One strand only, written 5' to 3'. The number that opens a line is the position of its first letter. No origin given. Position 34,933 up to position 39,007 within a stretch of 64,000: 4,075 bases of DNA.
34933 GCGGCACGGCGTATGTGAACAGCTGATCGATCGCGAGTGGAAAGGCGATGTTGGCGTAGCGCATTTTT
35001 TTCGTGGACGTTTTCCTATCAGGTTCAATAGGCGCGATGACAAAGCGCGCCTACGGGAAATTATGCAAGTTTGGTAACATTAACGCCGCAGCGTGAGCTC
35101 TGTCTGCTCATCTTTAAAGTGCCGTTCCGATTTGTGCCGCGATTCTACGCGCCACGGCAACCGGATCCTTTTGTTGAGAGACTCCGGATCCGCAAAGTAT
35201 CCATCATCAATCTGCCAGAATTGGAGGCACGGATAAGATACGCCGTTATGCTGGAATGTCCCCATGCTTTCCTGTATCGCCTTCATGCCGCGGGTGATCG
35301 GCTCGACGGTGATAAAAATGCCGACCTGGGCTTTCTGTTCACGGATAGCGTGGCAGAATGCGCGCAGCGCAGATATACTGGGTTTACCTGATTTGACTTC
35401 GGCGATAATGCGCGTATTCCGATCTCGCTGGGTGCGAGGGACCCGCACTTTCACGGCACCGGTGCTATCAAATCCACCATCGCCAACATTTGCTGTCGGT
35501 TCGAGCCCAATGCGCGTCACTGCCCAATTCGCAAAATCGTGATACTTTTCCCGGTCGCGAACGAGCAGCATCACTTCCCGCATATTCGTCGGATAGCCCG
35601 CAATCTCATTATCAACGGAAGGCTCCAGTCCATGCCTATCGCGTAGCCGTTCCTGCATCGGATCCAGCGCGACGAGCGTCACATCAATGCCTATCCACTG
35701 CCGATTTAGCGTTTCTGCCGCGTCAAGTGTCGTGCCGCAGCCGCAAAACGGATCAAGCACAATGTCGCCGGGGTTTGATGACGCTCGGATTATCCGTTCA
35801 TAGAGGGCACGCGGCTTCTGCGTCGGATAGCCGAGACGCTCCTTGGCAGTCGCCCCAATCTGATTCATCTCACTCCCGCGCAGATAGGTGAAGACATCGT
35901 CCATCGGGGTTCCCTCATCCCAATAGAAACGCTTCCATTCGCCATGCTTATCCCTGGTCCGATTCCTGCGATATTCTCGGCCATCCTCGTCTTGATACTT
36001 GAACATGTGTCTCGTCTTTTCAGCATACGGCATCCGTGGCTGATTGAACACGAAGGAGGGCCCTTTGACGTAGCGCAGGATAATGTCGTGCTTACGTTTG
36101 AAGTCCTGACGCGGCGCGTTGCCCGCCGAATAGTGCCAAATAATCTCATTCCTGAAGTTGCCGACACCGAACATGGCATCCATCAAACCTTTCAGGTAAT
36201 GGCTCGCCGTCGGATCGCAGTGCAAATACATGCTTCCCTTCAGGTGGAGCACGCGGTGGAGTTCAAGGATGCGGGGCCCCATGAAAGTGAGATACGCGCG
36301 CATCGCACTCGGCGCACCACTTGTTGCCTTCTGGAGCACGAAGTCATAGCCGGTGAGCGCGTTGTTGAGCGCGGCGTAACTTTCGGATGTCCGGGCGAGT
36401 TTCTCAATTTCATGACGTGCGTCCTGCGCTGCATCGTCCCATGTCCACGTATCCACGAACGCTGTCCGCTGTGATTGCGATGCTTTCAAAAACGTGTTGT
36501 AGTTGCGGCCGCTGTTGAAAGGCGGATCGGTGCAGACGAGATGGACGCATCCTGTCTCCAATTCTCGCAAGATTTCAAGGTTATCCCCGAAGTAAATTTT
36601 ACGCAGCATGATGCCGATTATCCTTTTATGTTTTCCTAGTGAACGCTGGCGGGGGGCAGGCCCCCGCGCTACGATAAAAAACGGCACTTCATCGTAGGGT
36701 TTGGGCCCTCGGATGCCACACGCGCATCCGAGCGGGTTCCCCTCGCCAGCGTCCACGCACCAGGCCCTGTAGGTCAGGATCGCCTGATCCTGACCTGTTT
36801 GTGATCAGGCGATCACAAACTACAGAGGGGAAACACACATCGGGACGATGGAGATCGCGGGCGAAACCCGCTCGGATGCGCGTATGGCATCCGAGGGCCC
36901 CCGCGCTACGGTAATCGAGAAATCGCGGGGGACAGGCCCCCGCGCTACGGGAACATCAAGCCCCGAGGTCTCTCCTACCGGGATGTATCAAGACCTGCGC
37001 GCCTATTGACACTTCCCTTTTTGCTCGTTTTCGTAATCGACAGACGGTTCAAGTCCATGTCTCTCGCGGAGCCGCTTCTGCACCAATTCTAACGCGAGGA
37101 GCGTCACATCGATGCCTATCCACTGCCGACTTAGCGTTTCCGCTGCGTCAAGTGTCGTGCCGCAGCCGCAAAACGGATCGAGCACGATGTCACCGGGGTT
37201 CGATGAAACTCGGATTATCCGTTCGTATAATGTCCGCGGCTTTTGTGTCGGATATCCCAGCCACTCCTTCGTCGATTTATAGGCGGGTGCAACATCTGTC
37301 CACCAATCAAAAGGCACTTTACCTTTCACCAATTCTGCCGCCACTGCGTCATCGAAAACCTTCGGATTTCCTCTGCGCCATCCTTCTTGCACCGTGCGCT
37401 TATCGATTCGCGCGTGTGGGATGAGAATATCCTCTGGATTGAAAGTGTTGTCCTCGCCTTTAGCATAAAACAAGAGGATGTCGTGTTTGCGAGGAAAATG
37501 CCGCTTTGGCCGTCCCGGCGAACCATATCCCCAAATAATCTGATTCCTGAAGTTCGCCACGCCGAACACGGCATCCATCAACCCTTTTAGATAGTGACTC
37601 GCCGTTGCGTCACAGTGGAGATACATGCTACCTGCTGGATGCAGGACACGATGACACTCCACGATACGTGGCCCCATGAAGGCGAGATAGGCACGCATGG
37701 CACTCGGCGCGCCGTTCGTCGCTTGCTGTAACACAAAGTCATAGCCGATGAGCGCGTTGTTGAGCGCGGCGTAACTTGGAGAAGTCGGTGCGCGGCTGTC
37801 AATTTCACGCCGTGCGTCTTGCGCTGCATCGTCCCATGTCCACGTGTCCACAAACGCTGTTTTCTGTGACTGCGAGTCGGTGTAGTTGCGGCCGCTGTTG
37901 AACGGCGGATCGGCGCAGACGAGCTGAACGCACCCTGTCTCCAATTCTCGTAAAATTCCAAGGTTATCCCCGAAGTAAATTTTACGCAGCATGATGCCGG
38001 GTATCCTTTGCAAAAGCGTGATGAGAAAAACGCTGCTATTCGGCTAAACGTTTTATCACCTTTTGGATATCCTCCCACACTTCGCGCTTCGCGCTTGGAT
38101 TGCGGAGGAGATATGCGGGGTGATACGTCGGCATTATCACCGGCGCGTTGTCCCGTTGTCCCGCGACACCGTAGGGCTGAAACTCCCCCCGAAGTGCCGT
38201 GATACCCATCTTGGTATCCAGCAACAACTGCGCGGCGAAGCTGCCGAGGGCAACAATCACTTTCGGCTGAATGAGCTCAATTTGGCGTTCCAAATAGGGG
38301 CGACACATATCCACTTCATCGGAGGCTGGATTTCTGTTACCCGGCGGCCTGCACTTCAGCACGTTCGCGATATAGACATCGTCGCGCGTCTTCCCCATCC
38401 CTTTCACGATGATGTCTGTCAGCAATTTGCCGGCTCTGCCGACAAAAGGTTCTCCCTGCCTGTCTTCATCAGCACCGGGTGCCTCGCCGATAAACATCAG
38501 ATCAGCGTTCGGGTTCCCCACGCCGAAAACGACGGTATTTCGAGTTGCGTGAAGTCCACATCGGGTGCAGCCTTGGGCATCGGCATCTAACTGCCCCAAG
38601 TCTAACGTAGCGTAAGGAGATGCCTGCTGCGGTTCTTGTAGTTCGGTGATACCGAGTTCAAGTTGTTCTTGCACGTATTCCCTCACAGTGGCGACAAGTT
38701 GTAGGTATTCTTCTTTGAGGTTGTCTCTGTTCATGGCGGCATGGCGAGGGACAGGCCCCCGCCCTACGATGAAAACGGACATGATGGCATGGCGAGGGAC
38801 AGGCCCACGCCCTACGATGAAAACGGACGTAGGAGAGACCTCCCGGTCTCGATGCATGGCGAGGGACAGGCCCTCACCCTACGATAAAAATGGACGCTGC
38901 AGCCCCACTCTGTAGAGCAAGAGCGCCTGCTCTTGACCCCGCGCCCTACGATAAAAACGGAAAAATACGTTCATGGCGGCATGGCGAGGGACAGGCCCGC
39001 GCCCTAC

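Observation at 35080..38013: Tandem mosaic DNA methyltransferase paralogs with swapped central (TRD-like) segment; one fused to an Mrr-like nuclease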

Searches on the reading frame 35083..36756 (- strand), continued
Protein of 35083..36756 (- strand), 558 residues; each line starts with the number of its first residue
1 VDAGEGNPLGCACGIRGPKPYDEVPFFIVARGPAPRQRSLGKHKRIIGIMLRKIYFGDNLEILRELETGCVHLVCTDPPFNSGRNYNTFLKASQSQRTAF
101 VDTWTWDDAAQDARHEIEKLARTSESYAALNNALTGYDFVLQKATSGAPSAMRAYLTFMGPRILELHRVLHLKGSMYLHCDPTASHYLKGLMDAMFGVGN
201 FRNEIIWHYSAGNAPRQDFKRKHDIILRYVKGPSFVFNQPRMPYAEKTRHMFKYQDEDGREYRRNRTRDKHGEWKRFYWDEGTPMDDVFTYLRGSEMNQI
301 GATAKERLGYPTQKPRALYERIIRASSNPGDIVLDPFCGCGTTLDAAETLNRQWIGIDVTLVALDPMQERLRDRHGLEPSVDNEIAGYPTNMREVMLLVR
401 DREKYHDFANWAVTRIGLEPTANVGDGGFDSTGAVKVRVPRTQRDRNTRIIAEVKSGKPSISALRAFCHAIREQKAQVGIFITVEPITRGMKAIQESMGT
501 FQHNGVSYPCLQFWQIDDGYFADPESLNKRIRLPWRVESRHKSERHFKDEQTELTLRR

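Call 73: search_protein_families(library=pfam, alignment_id=A5, max_evalue=0.0001)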
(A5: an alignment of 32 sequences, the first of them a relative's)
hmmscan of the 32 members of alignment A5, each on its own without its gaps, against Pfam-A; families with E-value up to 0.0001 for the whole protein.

A. member 1, L007:4305-6005:+ (567 aa): 12 families
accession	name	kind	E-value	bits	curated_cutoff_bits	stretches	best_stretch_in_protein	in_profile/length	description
PF00515.34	TPR_1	-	3.2e-30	103.1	27.8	3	341-369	6-34/34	Tetratricopeptide repeat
PF07719.23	TPR_2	-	2e-25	87.2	27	0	339-369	4-34/34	Tetratricopeptide repeat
PF13414.12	TPR_11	-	4.1e-23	81.2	26.8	1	344-382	2-40/42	TPR repeat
PF08867.16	FRG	-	6.2e-18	65.9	25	1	106-205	2-90/94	FRG domain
PF13371.12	TPR_9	-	1.1e-15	57.9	35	1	347-397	6-56/73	Tetratricopeptide repeat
PF13432.12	TPR_16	-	3.8e-15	56.4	32.7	2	341-403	2-63/65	Tetratricopeptide repeat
PF13181.12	TPR_8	-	6.3e-15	54.4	25.7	0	343-369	8-34/34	Tetratricopeptide repeat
PF13431.12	TPR_17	-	2.2e-12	46.7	24.4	1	359-390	2-33/34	Tetratricopeptide repeat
PF13424.12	TPR_12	-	6e-10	39.6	30.1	2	346-397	13-72/77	Tetratricopeptide repeat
PF13428.12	TPR_14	-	1.8e-07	31.6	23.5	0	339-376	4-41/44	Tetratricopeptide repeat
PF14559.12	TPR_19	-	3.3e-07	31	25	0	346-403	1-58/68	Tetratricopeptide repeat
PF25575.1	TPR_BSK1_C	-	5.6e-07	29.9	42.2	1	299-396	5-103/118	Serine/threonine-protein kinase BSK1-like, TPR repeats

B. families by the number of members that match (of 32 scanned): 79 families (the first 25 are shown)
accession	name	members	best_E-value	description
PF08867.16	FRG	2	6.2e-18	FRG domain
PF01425.27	Amidase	1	1.4e-159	Amidase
PF00145.23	DNA_methylase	1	3.9e-77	C-5 cytosine-specific DNA methylase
PF00158.32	Sigma54_activat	1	2.3e-72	Sigma-54 interaction domain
PF02634.21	FdhD-NarQ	1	5.7e-71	FdhD/NarQ family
PF06325.19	PrmA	1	2.1e-60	Ribosomal protein L11 methyltransferase (PrmA)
PF00009.33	GTP_EFTU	1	2.4e-56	Elongation factor Tu GTP binding domain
PF00378.25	ECH_1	1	2.7e-56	Enoyl-CoA hydratase/isomerase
PF02826.25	2-Hacid_dh_C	1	7.2e-52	D-isomer specific 2-hydroxyacid dehydrogenase, NAD binding domain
PF00370.27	FGGY_N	1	9.6e-50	FGGY family of carbohydrate kinases, N-terminal domain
PF02659.21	Mntp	1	2.1e-49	Putative manganese efflux pump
PF00884.28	Sulfatase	1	1.6e-48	Sulfatase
PF00291.31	PALP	1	6.6e-46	Pyridoxal-phosphate dependent enzyme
PF00958.27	GMP_synt_C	1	2.9e-45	GMP synthase C terminal domain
PF01979.26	Amidohydro_1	1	6.9e-45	Amidohydrolase family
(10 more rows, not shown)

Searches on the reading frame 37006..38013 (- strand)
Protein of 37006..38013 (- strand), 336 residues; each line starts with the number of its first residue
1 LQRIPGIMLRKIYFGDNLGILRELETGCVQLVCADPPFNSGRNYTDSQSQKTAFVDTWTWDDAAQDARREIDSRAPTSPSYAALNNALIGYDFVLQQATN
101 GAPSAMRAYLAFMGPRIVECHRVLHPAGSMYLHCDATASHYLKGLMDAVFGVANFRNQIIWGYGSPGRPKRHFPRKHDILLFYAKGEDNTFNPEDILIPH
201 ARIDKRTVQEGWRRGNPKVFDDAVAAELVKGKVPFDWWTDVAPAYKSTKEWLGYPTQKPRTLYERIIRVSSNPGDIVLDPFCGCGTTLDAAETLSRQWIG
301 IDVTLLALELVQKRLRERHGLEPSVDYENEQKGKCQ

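Call 4: search_protein_families(library=pfam, proteins=[window:37006-38013:-], max_evalue=0.1)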
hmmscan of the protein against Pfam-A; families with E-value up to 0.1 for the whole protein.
window:37006-38013:- (336 aa): 2 families
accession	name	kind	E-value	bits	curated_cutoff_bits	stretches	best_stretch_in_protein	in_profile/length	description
PF01555.25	N6_N4_Mtase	-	6.1e-45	154.3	26.7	1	29-307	1-215/221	DNA methylase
PF13649.12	Methyltransf_25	-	0.03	15.4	27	0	277-319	1-45/97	Methyltransferase domain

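Call 6: search_protein_families(library=ncbifam, proteins=[window:37006-37995:-], max_evalue=0.1)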
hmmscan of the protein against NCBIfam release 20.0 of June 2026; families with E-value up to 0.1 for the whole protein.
window:37006-37995:- (330 aa): 6 families
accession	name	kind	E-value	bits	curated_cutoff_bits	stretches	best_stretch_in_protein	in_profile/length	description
NF008572.0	PRK11524.1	equivalog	2.3e-36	125.4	292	2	102-310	60-257/294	adenine-specific DNA-methyltransferase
NF050803.1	DnaMtaseCcrMCaul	equivalog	3.9e-21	75.4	830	2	247-317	185-255/350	adenine-specific DNA-methyltransferase CcrM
NF010253.0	PRK13699.1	subfamily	1.8e-10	40.9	244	1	228-299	126-195/226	DNA methyltransferase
TIGR01177.1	TIGR01177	hypoth_equivalog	0.006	15.9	316.55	1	266-298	181-213/330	TIGR01177 family methyltransferase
NF043040.1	corrin_prot_MT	hypoth_equivalog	0.011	15.2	180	1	254-319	28-92/216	corrinoid protein-associated methyltransferase CpaM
NF045667.1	MTase_DVU1556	equivalog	0.066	12.6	155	0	263-307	18-63/213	DVU_1556 family methyltransferase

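Call 7: search_protein_families(library=padloc, proteins=[window:37006-37995:-], max_evalue=0.1)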
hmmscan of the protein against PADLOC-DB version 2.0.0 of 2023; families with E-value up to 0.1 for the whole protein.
window:37006-37995:- (330 aa): 79 families (the best 25 are shown)
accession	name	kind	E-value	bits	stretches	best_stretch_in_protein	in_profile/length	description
PDLC03300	MTase_II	-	2.2e-53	179.3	1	8-318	16-285/302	Type II methyltransferase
PDLC03339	MTase_II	-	5e-51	171.7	2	98-311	55-273/399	Type II methyltransferase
PDLC03299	MTase_II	-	6e-46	155.3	2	98-310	57-258/296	Type II methyltransferase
PDLC03354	MTase_II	-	7.7e-41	138.5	2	222-313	301-386/425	Type II methyltransferase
PDLC03371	MTase_II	-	9.6e-36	121.6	2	102-311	69-254/260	Type II methyltransferase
PDLC03636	MTase_III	-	1.1e-32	111.6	3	213-297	300-393/575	Type III methyltransferase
PDLC03633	MTase_III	-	2.6e-32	110.3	1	100-310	148-354/616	Type III methyltransferase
PDLC03238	MTase_II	-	2.4e-27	94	2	100-312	168-366/428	Type II methyltransferase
PDLC03644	MTase_III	-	4.3e-25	86.5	2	103-183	109-190/542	Type III methyltransferase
PDLC03320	MTase_II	-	5.1e-25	86.2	2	116-311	92-276/289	Type II methyltransferase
PDLC03216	MTase_II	-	9e-23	78.8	2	248-318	194-264/364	Type II methyltransferase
PDLC03635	MTase_III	-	9.3e-23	78.8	2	102-187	267-357/708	Type III methyltransferase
PDLC03265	MTase_II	-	1.3e-22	78.7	2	216-310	238-329/333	Type II methyltransferase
PDLC03353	MTase_II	-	3.4e-22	77.2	2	240-310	181-251/260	Type II methyltransferase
PDLC03634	MTase_III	-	5.6e-21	73.1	2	9-189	100-259/621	Type III methyltransferase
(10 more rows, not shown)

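Call 78: find_homologous_proteins(query=window:37006-37992:-, max_evalue=1e-30)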
Query window:37006-37992:- (329 aa): 7963 proteins with E <= 1e-30 among 8000 candidates; the best 120 are listed.
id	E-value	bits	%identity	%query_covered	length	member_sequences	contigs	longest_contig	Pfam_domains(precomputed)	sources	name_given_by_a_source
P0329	9.1e-224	760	97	100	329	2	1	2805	PF01555.25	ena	-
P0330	1.3e-212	723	97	96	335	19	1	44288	PF01555.25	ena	-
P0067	2.7e-154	531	70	98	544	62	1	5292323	PF01555.25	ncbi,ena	-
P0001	5.3e-135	468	66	98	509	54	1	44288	PF22722.3,PF01555.25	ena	-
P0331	6.0e-135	468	62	97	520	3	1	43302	PF01555.25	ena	-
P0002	2.2e-134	466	66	98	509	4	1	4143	PF22722.3,PF01555.25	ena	-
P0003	1.9e-132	459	65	98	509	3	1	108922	PF22722.3,PF01555.25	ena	-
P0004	2.5e-132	459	65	98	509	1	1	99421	PF22722.3,PF01555.25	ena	-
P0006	9.0e-132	457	66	97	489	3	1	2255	PF22722.3,PF01555.25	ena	-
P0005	1.5e-131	457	66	97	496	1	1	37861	PF01555.25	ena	-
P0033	1.1e-122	427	59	97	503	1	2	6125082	PF22722.3,PF04471.19,PF01555.25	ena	-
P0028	2.6e-122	426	58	98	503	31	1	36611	PF22722.3,PF04471.19,PF01555.25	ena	-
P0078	3.2e-120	419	58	98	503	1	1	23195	PF22722.3,PF04471.19,PF01555.25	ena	-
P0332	1.9e-119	417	42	92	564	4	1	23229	PF13847.13,PF13649.13,PF01170.25,PF01555.25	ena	-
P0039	2.5e-119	416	57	98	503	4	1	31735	PF22722.3,PF01555.25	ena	-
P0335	5.3e-114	399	56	98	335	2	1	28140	PF01555.25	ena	-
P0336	5.3e-113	396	56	98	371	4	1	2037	PF01555.25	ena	-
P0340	2.2e-110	387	55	98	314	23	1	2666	PF01555.25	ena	-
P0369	1.9e-105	371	55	97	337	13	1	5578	PF01555.25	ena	-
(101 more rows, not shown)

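Call 80: find_encoding_contigs(protein=P0331, flank=6000, max_places=2)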
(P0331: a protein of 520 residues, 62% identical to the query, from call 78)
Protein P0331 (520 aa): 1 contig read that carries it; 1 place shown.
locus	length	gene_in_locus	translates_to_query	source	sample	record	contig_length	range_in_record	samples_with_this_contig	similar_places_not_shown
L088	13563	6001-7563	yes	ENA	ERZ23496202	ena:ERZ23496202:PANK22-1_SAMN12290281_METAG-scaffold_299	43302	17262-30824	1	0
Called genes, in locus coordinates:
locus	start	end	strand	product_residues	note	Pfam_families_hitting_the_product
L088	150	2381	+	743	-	PF01011:PQQ (faint), PF13360:PQQ_2, PF13570:Beta-prop_ACSF4, PF25174:Beta-prop_THOC3 (faint), PF12894:ANAPC4_WD40 (faint), PF13360:PQQ_2, PF13570:Beta-prop_ACSF4 (weak), PF26550:Tricorn_2nd (weak), +2 more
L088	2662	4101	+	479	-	PF00884:Sulfatase, PF01663:Phosphodiest (faint), PF16347:SGSH_C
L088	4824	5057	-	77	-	PF12728:HTH_17 (weak)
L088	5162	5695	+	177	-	PF14378:PAP2_3 (weak), PF01569:PAP2, PF22778:VCPO_2nd (faint)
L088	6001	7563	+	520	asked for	PF01555:N6_N4_Mtase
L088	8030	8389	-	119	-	PF21716:dnstrm_HI1420 (weak)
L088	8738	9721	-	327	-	PF02779:Transket_pyr, PF02780:Transketolase_C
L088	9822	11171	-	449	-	PF00202:Aminotran_3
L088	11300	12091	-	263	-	PF13385:Laminin_G_3, PF00354:Pentaxin (faint)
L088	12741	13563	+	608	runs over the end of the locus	PF00474:SSF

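Call 81: find_encoding_contigs(protein=P0336, flank=3000, max_places=2)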
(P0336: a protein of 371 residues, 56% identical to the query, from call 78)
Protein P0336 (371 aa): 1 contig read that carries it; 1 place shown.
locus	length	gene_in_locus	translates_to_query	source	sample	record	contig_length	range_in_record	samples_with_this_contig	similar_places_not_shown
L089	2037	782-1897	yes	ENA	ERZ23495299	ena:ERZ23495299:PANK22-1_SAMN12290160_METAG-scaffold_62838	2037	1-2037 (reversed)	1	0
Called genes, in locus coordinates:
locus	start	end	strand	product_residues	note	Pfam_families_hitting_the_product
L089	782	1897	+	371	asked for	PF01555:N6_N4_Mtase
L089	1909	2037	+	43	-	?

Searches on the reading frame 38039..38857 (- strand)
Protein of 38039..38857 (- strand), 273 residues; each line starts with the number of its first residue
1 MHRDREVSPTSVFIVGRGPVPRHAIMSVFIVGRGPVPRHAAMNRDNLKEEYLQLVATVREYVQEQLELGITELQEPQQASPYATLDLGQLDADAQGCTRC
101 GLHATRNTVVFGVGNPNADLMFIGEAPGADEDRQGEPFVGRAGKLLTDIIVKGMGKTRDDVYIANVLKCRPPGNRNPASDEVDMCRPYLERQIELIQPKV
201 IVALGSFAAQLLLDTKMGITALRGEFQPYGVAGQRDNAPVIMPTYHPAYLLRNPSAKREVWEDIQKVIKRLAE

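Call 4: search_protein_families(library=pfam, proteins=[window:38039-38857:-], max_evalue=0.1)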
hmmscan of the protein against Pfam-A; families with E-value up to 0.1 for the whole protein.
window:38039-38857:- (273 aa): 1 family
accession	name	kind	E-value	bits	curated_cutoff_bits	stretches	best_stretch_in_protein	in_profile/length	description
PF03167.25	UDG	-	2.3e-42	144.8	24.3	1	111-265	1-141/141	Uracil DNA glycosylase superfamily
